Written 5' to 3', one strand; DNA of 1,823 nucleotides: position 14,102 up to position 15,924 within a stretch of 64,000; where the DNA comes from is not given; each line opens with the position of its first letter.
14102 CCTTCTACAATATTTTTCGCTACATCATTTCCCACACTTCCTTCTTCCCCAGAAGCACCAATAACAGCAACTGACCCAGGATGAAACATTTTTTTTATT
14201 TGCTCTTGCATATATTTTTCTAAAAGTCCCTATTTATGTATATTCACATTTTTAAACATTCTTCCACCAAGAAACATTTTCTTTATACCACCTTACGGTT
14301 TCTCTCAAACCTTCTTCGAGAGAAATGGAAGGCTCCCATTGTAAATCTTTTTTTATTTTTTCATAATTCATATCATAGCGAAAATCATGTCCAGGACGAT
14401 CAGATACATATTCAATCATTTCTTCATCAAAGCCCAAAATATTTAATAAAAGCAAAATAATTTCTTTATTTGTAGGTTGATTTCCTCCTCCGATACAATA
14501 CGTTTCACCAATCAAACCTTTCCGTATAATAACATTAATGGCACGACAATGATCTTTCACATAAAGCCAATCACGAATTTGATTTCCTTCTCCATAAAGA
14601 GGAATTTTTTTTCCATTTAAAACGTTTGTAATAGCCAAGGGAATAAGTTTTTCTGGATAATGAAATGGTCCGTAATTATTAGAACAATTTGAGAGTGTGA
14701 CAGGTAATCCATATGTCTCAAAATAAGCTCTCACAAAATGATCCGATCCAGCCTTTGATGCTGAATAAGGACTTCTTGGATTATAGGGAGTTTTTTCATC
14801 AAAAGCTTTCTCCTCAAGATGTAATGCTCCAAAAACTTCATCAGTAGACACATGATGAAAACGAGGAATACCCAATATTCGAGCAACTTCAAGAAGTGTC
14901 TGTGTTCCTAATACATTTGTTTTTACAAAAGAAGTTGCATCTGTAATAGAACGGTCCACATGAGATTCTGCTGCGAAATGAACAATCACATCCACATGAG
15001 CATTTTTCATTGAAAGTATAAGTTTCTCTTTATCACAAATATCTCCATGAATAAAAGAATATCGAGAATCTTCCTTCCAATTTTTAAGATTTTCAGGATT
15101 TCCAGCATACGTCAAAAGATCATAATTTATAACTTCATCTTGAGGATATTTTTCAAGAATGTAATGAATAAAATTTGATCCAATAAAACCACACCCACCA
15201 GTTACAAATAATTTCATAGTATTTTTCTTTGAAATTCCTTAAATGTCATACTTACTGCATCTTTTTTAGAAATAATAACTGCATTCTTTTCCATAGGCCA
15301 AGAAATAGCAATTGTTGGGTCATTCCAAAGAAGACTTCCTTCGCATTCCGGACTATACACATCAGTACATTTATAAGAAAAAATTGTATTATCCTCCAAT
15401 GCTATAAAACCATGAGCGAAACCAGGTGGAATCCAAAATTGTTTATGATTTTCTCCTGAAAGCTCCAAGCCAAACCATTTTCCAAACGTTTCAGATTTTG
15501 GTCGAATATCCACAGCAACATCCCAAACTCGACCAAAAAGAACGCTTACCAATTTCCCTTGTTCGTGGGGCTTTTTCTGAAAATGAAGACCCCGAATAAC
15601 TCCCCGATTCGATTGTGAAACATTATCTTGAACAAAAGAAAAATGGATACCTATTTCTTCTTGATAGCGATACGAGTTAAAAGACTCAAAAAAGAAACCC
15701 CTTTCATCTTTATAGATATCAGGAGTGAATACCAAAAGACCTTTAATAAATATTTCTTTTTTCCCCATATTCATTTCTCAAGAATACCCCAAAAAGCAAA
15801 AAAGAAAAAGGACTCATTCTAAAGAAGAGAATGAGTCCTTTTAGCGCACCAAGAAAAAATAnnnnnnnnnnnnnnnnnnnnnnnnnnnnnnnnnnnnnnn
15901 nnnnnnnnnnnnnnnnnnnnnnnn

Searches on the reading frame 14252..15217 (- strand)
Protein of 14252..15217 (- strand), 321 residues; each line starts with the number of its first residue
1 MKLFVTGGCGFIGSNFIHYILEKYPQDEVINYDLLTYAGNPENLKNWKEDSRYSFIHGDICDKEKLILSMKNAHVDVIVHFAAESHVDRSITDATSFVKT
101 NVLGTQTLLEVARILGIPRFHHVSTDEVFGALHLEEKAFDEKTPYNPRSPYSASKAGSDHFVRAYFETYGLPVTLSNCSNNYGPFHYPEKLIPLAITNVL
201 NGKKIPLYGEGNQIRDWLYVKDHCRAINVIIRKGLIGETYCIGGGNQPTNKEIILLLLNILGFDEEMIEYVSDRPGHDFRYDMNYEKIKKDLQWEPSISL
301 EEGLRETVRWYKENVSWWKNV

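Call 5: search_protein_families(library=pfam, proteins=[window:14252-15217:-], max_evalue=0.01)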
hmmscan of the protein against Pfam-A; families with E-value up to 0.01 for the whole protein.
window:14252-15217:- (321 aa): 7 families
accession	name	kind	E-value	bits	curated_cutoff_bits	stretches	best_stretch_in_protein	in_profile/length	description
PF16363.11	GDP_Man_Dehyd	-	1.4e-82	278.2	27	1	4-307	1-332/332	GDP-mannose 4,6 dehydratase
PF01370.27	Epimerase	-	1.3e-63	215.1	20.9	1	4-243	2-240/240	NAD dependent epimerase/dehydratase family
PF01073.25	3Beta_HSD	-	3.7e-21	75.8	22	1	5-225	2-223/280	3-beta hydroxysteroid dehydrogenase/isomerase family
PF02719.21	Polysacc_synt_2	-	1.3e-16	61.1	20.2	1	4-127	2-130/293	Polysaccharide biosynthesis protein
PF07993.18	NAD_binding_4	-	5.1e-16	59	20.1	1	5-179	1-205/258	Male sterility protein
PF04321.23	RmlD_sub_bind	-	1.4e-13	51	27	1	1-168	1-142/287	RmlD substrate binding domain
PF13460.12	NAD_binding_10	-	0.00031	21.1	27.2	1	8-164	2-133/184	NAD(P)H-binding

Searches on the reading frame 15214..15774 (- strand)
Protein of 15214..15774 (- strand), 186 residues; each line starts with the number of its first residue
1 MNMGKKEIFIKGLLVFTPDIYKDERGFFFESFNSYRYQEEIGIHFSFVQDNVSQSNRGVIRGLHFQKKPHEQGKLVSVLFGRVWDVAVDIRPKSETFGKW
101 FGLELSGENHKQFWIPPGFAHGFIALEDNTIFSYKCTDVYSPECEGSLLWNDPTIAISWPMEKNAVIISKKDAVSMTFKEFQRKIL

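Call 5: search_protein_families(library=pfam, proteins=[window:15214-15774:-], max_evalue=0.01)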
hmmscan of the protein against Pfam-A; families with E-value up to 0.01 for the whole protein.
window:15214-15774:- (186 aa): 1 family
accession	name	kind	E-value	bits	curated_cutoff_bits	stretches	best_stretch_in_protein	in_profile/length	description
PF00908.23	dTDP_sugar_isom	-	7.6e-70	234.4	27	1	10-180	4-168/168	dTDP-4-dehydrorhamnose 3,5-epimerase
